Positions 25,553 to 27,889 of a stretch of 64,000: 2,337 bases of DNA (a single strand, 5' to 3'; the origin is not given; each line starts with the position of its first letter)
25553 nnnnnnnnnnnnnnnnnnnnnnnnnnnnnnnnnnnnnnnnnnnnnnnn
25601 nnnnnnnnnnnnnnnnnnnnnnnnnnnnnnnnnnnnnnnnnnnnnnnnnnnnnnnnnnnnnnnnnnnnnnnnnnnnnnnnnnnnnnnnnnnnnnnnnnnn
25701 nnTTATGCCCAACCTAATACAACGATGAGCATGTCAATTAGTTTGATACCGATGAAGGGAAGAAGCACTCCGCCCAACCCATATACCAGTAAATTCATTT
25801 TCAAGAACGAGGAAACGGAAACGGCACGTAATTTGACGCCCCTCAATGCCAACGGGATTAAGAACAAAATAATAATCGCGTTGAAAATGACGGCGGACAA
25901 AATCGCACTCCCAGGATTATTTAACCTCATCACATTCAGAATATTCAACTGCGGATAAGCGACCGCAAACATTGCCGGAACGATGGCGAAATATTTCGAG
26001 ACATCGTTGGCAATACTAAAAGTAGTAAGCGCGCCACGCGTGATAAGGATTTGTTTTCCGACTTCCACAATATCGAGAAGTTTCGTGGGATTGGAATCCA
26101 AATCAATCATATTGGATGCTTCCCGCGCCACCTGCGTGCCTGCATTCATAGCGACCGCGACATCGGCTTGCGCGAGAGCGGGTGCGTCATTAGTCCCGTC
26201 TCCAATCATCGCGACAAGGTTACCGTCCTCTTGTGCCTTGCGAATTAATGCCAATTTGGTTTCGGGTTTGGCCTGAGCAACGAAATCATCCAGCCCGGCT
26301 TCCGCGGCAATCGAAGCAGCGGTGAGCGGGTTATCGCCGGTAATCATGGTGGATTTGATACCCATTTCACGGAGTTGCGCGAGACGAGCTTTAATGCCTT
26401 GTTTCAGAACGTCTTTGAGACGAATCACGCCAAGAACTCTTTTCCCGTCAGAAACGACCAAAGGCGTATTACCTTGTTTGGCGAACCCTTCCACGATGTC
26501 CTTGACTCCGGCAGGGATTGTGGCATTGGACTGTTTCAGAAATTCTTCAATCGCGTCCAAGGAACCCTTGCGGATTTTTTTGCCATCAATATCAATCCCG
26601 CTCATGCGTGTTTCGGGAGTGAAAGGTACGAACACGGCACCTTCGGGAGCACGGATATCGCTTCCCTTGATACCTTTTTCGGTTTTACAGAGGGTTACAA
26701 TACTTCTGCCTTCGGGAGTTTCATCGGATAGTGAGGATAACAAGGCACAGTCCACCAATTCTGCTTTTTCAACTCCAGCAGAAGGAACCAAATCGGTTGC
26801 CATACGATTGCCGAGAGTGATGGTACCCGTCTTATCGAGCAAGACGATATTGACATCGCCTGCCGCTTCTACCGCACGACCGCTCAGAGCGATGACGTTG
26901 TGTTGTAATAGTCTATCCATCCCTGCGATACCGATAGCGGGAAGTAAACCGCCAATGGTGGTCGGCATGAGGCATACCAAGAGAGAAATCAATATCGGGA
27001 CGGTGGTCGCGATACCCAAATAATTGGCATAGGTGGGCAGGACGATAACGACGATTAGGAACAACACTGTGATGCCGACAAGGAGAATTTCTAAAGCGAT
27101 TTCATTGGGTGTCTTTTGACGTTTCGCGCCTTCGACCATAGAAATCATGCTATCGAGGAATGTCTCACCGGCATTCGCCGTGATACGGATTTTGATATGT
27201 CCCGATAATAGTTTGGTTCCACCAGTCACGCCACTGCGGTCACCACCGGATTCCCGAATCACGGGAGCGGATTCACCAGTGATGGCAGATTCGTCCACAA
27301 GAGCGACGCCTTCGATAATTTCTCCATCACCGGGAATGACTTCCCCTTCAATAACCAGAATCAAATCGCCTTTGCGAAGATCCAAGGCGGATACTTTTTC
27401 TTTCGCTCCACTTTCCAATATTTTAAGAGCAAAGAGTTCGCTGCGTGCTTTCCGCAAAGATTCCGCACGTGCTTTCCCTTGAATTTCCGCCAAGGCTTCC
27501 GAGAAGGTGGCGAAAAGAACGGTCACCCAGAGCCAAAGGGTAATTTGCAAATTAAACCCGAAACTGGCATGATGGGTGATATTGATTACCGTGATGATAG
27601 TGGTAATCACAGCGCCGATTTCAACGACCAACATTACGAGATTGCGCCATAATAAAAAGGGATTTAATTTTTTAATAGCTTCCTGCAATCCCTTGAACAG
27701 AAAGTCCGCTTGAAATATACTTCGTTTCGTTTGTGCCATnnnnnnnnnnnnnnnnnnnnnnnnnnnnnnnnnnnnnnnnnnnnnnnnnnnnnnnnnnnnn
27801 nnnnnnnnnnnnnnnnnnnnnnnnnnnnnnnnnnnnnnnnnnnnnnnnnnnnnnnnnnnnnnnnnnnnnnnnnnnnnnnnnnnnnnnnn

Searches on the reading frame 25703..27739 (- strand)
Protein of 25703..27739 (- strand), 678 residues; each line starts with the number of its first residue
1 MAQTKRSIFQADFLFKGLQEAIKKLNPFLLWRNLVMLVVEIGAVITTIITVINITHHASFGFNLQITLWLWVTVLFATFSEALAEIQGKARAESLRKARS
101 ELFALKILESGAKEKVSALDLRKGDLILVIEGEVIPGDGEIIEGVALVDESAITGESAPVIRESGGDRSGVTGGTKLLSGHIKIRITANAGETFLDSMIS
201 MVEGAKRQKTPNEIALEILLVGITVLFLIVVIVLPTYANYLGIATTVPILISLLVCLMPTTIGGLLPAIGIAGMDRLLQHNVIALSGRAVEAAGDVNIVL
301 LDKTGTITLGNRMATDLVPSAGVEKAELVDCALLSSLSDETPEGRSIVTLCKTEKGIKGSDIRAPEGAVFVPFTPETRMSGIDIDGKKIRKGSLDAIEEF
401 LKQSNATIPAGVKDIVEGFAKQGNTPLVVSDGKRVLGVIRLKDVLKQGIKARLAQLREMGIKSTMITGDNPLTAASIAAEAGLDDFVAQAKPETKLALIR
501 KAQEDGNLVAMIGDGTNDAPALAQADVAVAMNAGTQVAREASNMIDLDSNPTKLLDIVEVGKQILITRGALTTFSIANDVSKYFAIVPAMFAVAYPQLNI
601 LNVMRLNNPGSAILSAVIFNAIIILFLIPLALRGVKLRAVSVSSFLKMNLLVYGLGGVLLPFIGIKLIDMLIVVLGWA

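Call 52: search_protein_families(library=pfam, proteins=[window:25703-27739:-], max_evalue=0.00001)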
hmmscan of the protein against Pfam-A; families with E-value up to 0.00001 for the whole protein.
window:25703-27739:- (678 aa): 2 families
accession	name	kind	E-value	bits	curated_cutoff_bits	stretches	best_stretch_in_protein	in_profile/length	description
PF00122.25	E1-E2_ATPase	-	3.5e-30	105.3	28.1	1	106-279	8-180/181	E1-E2 ATPase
PF00702.32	Hydrolase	-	4e-28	99.6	26.4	1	297-526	2-191/191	haloacid dehalogenase-like hydrolase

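Call 77: find_homologous_proteins(query=window:25703-27739:-, max_evalue=1e-100)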
Query window:25703-27739:- (678 aa): 8000 proteins with E <= 1e-100 among 8000 candidates; the best 120 are listed.
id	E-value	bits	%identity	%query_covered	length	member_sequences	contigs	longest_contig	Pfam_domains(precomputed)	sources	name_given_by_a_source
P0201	0.0e+0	1313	91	100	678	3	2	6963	PF00702.33,PF00122.26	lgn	-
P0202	0.0e+0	1226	83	100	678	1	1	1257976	PF00702.33,PF08282.19,PF00122.26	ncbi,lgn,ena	-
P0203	0.0e+0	1220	84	100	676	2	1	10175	PF00702.33,PF08282.19,PF00122.26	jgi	jgi:potassium-transporting ATPase ATP-binding subunit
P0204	0.0e+0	1210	84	97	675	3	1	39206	PF00702.33,PF08282.19,PF00122.26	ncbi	ncbi:MAG: potassium-transporting ATPase subunit KdpB [bacterium]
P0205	0.0e+0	1180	80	100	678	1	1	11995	PF00702.33,PF08282.19,PF00122.26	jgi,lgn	jgi:K+-transporting ATPase ATPase B chain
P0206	0.0e+0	1074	73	100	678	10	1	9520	PF00702.33,PF08282.19,PF00122.26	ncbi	ncbi:MAG: potassium-transporting ATPase subunit KdpB [Candidatus Eremiobacterota bacterium]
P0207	0.0e+0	1072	73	100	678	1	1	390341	PF00702.33,PF08282.19,PF00122.26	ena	-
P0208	0.0e+0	1060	73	98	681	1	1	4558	PF00702.33,PF00122.26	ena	-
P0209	0.0e+0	1057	74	97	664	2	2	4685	PF00702.33,PF08282.19,PF00122.26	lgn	-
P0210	0.0e+0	1052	71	99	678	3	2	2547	PF00702.33,PF08282.19,PF00122.26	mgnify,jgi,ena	mgnify:FL=1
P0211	0.0e+0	1051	70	100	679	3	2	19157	PF00702.33,PF08282.19,PF00122.26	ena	-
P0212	0.0e+0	1046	72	97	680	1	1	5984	PF00702.33,PF08282.19,PF00122.26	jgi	-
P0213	0.0e+0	1044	72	98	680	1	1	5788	PF00702.33,PF08282.19,PF00122.26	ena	-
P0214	0.0e+0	1036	70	99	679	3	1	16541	PF00702.33,PF08282.19,PF00122.26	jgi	jgi:potassium-transporting ATPase ATP-binding subunit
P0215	0.0e+0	1036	72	99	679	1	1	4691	PF00702.33,PF08282.19,PF00122.26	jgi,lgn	-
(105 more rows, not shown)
